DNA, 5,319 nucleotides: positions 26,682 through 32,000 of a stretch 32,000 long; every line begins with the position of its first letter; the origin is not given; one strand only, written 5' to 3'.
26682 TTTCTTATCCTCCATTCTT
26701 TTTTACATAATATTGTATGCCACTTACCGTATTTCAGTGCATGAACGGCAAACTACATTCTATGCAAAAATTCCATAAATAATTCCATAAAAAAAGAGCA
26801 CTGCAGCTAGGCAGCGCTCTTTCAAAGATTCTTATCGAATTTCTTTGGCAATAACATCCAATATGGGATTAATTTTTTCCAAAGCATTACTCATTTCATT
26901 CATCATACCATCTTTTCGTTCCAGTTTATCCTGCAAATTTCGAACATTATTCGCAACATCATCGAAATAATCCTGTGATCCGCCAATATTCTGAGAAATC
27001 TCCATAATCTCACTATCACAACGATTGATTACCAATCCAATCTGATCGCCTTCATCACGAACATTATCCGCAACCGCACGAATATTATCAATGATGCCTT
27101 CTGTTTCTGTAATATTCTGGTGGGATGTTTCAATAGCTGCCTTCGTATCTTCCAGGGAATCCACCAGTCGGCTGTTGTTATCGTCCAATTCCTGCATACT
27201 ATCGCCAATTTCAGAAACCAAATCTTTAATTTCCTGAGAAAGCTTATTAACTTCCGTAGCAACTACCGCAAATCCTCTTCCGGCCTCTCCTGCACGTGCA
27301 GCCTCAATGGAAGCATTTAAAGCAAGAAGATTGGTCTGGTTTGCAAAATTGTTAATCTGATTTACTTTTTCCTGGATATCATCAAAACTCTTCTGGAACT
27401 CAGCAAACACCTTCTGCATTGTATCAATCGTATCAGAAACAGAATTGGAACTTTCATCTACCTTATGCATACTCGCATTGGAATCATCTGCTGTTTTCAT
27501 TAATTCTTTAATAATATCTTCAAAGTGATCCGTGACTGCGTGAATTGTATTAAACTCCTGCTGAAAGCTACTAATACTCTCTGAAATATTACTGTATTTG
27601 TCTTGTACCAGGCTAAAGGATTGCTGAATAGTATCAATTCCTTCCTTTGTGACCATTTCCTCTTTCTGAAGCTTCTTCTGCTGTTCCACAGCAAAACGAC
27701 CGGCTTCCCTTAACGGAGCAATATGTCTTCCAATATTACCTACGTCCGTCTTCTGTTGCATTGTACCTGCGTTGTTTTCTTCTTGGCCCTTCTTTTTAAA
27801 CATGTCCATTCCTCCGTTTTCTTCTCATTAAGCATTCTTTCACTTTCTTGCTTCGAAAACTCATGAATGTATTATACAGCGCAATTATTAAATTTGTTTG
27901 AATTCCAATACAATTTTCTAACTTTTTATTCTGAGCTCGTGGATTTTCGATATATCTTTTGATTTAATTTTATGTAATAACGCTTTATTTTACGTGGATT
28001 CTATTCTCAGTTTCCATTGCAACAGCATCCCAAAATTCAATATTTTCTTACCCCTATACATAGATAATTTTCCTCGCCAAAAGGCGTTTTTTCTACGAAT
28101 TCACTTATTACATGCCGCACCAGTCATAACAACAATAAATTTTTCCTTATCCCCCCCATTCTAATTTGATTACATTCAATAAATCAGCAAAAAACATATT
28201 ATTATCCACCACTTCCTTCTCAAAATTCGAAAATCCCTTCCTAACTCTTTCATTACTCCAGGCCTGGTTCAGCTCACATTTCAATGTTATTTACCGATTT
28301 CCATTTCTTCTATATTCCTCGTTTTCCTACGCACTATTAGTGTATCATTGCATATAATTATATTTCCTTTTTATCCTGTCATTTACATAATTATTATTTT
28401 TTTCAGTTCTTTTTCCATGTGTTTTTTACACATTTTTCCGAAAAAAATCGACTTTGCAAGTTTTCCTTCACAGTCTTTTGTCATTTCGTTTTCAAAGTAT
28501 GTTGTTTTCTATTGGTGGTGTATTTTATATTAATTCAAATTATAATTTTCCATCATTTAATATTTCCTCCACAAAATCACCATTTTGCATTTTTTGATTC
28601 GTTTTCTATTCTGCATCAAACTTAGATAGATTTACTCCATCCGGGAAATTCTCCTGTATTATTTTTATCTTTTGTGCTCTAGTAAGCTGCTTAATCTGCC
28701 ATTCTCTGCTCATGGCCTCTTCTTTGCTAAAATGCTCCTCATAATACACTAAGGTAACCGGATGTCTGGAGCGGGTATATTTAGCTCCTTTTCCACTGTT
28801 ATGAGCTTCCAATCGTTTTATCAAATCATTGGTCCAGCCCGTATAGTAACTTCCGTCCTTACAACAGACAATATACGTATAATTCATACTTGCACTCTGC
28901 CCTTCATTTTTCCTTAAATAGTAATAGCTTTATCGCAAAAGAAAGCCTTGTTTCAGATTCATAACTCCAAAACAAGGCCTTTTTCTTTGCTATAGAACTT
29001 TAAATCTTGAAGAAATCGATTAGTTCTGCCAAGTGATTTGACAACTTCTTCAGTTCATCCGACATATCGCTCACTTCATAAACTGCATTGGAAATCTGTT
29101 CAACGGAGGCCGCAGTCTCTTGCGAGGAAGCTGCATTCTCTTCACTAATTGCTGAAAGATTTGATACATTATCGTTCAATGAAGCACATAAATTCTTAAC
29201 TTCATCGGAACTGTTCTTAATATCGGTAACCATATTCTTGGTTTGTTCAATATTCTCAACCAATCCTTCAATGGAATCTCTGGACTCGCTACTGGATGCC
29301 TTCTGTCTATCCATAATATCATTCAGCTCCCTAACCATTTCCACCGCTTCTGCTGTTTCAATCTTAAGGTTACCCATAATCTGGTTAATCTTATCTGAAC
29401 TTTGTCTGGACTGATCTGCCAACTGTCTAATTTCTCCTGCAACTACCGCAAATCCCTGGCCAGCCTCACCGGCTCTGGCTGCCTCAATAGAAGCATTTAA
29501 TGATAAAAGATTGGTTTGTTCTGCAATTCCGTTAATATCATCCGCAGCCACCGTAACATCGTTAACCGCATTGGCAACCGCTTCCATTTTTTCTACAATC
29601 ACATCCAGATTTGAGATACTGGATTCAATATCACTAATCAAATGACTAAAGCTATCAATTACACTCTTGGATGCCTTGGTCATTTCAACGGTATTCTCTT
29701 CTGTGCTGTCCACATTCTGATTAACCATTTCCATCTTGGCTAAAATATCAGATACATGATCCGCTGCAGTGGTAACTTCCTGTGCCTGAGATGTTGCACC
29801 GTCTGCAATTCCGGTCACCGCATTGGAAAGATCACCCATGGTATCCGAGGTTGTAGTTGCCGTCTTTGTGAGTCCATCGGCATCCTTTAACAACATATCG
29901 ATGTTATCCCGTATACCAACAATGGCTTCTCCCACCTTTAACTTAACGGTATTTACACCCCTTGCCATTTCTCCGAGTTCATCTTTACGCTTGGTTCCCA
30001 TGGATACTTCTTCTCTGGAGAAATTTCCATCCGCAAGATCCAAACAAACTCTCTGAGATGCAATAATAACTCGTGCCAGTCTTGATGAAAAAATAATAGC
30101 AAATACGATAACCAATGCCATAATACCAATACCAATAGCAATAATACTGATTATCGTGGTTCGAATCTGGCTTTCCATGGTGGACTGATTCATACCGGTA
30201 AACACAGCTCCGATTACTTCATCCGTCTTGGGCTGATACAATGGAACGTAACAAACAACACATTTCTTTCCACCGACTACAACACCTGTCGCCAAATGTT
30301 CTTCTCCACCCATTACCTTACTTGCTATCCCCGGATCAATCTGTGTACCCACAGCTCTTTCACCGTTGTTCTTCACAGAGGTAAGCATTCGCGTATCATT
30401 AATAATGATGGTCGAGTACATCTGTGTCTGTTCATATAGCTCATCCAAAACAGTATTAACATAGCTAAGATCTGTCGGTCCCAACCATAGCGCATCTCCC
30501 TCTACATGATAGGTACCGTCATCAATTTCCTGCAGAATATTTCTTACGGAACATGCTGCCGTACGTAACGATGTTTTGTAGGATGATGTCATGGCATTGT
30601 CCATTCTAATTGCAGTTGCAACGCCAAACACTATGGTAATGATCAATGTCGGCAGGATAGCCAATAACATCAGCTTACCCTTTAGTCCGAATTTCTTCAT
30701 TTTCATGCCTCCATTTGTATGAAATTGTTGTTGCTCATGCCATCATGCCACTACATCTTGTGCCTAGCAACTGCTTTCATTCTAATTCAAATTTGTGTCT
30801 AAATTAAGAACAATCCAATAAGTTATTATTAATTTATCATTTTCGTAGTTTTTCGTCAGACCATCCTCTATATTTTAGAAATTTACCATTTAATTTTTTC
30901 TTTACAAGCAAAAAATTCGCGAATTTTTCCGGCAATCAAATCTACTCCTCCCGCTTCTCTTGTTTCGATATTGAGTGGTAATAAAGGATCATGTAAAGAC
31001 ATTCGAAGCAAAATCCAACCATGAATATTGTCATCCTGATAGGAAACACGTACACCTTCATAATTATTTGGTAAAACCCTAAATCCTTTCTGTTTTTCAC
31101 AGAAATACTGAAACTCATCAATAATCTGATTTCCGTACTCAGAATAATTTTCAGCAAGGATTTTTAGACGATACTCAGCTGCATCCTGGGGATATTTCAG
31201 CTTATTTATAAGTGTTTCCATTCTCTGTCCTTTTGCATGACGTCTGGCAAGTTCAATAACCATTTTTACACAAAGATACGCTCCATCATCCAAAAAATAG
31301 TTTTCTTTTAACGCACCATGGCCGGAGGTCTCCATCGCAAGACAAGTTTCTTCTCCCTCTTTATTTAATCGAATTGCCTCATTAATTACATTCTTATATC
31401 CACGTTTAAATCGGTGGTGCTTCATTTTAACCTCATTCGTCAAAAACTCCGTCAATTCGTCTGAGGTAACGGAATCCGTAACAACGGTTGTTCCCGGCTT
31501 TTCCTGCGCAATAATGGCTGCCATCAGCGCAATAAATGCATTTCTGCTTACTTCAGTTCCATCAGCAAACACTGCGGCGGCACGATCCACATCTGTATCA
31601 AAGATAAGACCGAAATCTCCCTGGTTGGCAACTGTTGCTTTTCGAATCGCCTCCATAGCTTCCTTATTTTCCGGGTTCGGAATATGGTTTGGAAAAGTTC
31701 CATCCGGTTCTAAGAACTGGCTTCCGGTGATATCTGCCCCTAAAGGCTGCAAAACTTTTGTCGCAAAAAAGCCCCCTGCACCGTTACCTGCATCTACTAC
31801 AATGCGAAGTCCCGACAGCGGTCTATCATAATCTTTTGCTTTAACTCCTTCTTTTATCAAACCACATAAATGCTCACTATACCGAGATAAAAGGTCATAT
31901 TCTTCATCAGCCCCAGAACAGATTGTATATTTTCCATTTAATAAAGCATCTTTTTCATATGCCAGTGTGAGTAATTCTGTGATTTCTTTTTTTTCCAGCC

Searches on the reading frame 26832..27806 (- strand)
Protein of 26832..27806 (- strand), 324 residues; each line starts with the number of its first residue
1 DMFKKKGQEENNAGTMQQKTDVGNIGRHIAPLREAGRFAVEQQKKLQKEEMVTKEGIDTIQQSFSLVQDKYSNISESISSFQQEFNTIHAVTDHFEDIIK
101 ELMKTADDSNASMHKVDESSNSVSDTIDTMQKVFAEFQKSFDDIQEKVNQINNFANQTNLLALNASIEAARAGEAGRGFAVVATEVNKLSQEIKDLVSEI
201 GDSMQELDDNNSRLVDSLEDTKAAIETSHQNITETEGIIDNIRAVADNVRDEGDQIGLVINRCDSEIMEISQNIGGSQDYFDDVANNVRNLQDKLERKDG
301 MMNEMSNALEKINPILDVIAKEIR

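Call 34: search_protein_families(library=pfam, proteins=[window:26832-27806:-], max_evalue=0.001)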
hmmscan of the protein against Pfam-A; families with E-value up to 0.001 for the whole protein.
window:26832-27806:- (324 aa): 19 families
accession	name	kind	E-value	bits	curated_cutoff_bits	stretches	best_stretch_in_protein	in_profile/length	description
PF00015.26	MCPsignal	-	1.7e-32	113.1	34.6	1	125-274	16-165/172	Methyl-accepting chemotaxis protein (MCP) signalling domain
PF06013.18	WXG100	-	1.1e-08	35.7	27.3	0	240-311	7-76/86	Proteins of 100 residues with WXG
PF04108.17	ATG17_like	-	3.9e-08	33.6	43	1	51-252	108-269/355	Autophagy protein ATG17-like domain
PF06009.19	Laminin_II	-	5.4e-08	33.4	33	1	53-156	1-107/138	Laminin Domain II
PF19220.6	Rod_CreS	-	1.2e-06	28.3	100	0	72-223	195-343/359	Crescentin, rod domain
PF06160.17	EzrA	-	2e-06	26.9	39.6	1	44-216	316-493/557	Septation ring formation regulator, EzrA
PF07889.17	DUF1664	-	4.2e-06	27.2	34.6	0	88-155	43-110/124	Protein of unknown function (DUF1664)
PF06103.16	DUF948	-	5.7e-06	26.9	37.2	0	99-157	21-76/89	Bacterial protein of unknown function (DUF948)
PF05531.17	NPV_P10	-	1e-05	26.4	29.8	0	266-317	12-66/75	Nucleopolyhedrovirus P10 protein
PF20667.3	Sec10_N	-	5.2e-05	23.8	27.4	0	92-217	5-92/118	Exocyst complex component Sec10, N-terminal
PF04513.17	Baculo_PEP_C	-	0.00014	22.3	38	0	147-248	3-103/140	Baculovirus polyhedron envelope protein, PEP, C terminus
PF07851.19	TMEM120A-B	-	0.00016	21.5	29.8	0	65-152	5-93/324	TMEM120A/B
PF11887.13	Mce4_CUP1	-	0.00022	21.3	32.6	0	51-146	78-173/222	Cholesterol uptake porter CUP1 of Mce4, putative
PF13851.11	GAS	-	0.00023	21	32.3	0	176-308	46-171/200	Growth-arrest specific micro-tubule binding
PF24627.1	PUMA_CC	-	0.00025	21.4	30.1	0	262-297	33-68/74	PUMA coiled-coil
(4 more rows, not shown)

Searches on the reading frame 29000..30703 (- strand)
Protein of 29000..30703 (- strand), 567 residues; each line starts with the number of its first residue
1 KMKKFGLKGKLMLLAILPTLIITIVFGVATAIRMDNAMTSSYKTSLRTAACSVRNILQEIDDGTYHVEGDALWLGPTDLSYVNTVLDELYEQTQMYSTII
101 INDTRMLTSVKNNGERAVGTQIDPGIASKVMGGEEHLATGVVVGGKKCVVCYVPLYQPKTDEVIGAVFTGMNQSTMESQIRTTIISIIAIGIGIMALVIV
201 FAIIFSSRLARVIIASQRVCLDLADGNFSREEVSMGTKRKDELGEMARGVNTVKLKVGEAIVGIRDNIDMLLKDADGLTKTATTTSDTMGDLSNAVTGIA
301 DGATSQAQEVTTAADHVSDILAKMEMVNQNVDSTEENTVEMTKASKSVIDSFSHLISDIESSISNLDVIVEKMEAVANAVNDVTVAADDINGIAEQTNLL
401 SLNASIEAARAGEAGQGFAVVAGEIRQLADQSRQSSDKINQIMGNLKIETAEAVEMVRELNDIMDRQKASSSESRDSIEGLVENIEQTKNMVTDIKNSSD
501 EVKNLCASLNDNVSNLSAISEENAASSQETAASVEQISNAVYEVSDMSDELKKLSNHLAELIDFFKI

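Call 34: search_protein_families(library=pfam, proteins=[window:29000-30703:-], max_evalue=0.001)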
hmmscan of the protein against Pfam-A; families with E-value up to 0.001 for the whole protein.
window:29000-30703:- (567 aa): 4 families
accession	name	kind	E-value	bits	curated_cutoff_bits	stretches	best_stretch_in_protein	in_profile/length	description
PF00015.26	MCPsignal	-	5e-33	114.8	34.6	1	365-519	17-171/172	Methyl-accepting chemotaxis protein (MCP) signalling domain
PF17202.10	sCache_3_3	-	3.3e-21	76.1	28.8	1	82-182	6-106/107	Single cache domain 3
PF17203.10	sCache_3_2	-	0.00012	22.6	28.4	1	88-182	45-137/140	Single cache domain 3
PF00672.30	HAMP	-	0.00073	20.3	25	0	221-252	18-46/53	HAMP domain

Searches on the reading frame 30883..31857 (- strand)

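Call 75: search_protein_families(library=ncbifam, proteins=[window:30883-31857:-], max_evalue=0.01)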
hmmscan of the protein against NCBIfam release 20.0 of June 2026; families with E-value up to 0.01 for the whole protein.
window:30883-31857:- (324 aa): 6 families
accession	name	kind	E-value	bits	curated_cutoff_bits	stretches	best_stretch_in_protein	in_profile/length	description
TIGR03990.1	Arch_GlmM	equivalog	1.1e-34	120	439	1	16-307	169-435/444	phosphoglucosamine mutase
NF007088.0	PRK09542.1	equivalog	9.3e-32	110.6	618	1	16-314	175-451/456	phosphomannomutase/phosphoglucomutase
NF046027.1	PhglucPhmanMutPgmG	equivalog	1e-28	100.3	600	1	9-314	163-448/460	phosphoglucomutase/phosphomannomutase PgmG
TIGR01455.1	glmM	equivalog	5.4e-18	64.9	447.55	1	11-232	166-377/442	phosphoglucosamine mutase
NF011943.0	PRK15414.1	subfamily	1.5e-14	53.9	801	1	14-313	168-448/456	phosphomannomutase CpsG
NF005737.0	PRK07564.1-1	equivalog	0.00029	19.6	378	1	15-155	204-347/543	alpha-D-glucose phosphate-specific phosphoglucomutase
